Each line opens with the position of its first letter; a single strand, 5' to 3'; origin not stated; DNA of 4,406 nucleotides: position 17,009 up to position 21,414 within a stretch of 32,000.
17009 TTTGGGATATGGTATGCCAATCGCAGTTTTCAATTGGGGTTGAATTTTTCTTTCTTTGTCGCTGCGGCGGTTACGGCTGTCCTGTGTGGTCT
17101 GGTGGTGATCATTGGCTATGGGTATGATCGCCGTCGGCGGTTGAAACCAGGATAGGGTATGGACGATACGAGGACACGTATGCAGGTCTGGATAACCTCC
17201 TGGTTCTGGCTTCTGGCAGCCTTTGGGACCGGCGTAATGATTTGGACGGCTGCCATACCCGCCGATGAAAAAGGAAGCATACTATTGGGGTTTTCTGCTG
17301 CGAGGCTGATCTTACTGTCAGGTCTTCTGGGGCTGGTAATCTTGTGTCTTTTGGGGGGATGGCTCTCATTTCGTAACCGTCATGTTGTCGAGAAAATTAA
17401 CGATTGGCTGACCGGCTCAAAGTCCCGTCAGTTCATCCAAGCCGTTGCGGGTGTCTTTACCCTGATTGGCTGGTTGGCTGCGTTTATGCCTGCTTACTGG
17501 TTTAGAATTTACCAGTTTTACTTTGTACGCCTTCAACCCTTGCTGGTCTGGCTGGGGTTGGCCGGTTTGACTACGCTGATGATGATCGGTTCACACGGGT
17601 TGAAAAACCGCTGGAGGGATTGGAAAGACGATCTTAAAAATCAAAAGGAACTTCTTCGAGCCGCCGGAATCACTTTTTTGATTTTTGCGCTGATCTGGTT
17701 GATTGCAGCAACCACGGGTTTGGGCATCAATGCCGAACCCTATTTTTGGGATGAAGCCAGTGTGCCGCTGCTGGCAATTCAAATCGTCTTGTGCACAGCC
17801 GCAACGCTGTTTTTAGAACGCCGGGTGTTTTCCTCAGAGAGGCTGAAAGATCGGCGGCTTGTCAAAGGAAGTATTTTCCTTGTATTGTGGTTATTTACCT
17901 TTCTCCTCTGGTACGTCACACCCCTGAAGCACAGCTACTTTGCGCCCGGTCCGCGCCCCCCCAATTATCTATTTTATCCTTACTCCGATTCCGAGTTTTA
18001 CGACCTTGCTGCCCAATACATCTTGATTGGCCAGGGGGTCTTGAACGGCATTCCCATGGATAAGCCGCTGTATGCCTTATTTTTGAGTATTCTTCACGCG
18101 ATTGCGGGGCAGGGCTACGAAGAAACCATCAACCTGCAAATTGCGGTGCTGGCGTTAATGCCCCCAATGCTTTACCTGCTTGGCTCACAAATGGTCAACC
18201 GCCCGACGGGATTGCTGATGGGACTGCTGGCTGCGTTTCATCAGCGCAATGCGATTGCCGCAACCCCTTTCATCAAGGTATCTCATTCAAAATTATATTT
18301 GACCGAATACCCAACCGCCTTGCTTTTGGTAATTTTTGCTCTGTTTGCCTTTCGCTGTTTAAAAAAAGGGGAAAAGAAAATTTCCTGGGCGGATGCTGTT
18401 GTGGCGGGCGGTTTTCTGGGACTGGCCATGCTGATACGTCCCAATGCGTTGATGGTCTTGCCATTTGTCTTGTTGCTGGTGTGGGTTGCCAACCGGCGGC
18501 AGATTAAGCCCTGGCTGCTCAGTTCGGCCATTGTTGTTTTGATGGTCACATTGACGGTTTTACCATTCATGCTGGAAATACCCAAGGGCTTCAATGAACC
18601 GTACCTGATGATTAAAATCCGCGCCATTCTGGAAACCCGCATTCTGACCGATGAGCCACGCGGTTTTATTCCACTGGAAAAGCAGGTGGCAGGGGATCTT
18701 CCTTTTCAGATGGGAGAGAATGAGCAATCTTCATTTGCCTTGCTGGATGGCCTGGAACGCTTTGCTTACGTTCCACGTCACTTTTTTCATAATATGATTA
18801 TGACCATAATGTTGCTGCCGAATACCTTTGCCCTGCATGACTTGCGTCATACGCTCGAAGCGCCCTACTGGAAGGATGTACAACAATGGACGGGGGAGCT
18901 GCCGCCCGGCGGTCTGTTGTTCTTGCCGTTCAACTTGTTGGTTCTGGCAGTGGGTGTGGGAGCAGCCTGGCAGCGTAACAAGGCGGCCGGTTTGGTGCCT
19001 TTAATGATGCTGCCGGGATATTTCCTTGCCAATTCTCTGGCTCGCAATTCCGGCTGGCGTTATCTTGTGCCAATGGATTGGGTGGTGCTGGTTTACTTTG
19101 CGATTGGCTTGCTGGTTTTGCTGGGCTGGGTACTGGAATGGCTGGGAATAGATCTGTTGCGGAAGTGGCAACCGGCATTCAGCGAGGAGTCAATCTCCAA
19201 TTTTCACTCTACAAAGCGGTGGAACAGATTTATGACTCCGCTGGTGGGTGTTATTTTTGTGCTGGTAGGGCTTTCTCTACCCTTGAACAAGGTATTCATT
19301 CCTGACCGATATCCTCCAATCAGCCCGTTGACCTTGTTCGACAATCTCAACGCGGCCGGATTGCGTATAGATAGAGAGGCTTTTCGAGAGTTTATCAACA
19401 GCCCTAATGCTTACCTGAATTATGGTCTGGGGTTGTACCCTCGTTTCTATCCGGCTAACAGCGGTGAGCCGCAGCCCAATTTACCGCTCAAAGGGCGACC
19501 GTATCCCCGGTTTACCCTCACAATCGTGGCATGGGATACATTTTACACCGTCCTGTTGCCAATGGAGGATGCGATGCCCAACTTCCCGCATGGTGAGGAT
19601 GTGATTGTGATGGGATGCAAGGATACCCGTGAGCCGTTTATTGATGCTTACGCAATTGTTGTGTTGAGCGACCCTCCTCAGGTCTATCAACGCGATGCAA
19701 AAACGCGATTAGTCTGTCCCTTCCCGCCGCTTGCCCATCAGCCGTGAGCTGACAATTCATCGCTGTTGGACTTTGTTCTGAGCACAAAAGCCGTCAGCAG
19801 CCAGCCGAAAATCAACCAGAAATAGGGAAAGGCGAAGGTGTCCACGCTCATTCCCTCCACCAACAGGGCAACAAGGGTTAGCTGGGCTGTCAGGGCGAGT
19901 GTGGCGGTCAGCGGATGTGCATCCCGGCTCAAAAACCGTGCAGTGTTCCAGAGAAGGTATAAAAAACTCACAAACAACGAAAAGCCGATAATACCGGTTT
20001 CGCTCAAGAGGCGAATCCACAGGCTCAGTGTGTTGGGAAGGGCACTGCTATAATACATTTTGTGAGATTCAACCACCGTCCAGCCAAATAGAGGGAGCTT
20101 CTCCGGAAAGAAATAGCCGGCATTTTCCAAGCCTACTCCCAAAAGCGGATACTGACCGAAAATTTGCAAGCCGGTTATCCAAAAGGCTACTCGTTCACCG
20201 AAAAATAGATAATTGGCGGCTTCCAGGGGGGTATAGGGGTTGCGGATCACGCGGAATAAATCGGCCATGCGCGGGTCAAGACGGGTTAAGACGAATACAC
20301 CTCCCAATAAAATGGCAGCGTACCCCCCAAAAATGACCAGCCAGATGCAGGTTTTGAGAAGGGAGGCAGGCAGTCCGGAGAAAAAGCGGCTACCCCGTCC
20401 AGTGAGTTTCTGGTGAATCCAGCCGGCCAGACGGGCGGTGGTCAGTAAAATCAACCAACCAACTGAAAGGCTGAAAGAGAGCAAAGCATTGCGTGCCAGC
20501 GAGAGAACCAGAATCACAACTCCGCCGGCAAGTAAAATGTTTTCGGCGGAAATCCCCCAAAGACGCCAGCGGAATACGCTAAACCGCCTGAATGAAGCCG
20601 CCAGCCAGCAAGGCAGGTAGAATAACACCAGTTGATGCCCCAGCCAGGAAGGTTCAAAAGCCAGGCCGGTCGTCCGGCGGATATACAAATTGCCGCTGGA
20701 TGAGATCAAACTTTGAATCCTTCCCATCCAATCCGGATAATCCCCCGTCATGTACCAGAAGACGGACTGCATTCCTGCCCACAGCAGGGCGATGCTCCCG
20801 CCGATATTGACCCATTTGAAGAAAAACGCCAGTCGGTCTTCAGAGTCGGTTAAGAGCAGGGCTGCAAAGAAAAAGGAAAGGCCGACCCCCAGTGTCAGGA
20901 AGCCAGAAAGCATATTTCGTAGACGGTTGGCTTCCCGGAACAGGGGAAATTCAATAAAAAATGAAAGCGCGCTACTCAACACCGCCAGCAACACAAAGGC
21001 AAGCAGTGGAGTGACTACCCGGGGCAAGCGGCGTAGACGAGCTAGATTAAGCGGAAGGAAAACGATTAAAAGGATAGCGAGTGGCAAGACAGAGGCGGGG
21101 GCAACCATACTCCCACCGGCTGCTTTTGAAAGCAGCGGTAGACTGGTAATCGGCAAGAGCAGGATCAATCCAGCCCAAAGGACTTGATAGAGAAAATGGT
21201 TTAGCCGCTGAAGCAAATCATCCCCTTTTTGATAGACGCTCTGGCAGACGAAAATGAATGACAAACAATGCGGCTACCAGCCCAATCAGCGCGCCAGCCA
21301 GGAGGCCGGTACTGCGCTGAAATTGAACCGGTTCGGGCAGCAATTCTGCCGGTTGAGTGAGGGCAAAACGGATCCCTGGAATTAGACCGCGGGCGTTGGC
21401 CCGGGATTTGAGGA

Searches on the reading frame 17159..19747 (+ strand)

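Call 43: search_protein_families(library=pfam, proteins=[window:17159-19747:+], max_evalue=0.00001)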
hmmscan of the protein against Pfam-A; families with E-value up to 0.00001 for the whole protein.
window:17159-19747:+ (862 aa): 1 family
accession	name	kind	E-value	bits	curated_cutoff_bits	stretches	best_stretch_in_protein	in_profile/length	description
PF13231.12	PMT_2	-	4.6e-06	27.4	26.1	1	303-468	4-158/160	Dolichyl-phosphate-mannose-protein mannosyltransferase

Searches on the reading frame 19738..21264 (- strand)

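Call 43: search_protein_families(library=pfam, proteins=[window:19738-21264:-], max_evalue=0.00001)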
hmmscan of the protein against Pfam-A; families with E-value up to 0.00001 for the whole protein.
window:19738-21264:- (508 aa): 1 family
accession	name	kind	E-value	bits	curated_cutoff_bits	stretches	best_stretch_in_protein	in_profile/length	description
PF04932.20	Wzy_C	-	4.5e-09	36.7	31.7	1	245-432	3-149/149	O-Antigen ligase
